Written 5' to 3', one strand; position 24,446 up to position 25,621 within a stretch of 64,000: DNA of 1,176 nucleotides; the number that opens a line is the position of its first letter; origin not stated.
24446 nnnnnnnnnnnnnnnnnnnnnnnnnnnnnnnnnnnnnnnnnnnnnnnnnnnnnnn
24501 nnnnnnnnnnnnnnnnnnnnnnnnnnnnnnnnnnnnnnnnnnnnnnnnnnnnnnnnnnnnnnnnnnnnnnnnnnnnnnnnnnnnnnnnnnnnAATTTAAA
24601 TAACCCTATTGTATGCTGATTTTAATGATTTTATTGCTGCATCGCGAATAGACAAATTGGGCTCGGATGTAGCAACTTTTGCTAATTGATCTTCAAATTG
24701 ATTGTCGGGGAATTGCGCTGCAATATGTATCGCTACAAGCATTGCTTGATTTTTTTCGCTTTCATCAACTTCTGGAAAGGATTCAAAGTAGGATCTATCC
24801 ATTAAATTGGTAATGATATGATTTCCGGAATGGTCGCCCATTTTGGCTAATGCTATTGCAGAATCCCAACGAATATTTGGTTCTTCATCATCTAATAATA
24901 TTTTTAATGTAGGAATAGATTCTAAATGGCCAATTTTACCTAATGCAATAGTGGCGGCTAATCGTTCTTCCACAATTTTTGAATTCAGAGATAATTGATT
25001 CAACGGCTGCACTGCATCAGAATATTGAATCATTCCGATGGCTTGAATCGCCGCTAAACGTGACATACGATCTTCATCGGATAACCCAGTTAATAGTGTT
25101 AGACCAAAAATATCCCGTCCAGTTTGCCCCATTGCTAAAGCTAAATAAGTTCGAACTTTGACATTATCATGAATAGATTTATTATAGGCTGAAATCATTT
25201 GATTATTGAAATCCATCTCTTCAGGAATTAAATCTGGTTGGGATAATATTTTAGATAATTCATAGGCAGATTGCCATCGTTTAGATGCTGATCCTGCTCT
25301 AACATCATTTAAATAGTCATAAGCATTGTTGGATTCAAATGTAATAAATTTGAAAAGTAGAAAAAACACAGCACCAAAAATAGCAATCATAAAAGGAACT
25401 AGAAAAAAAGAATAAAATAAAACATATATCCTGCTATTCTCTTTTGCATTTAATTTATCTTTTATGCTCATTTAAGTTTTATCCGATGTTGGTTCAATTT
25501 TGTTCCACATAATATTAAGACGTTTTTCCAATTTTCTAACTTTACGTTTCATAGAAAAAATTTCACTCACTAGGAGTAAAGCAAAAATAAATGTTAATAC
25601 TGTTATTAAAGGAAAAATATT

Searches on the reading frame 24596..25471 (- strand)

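Call 43: search_protein_families(library=pfam, proteins=[window:24596-25471:-], max_evalue=0.001)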
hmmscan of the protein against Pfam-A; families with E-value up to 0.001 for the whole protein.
window:24596-25471:- (291 aa): 3 families
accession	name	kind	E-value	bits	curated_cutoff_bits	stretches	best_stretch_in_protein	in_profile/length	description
PF13646.12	HEAT_2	-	4.1e-18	65.9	27.7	2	168-214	15-61/88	HEAT repeats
PF03130.22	HEAT_PBS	-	5.4e-11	42.3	20.9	0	170-195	2-27/27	PBS lyase HEAT-like repeat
PF02985.28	HEAT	-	2.2e-09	37.1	23.5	0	126-148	5-27/31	HEAT repeat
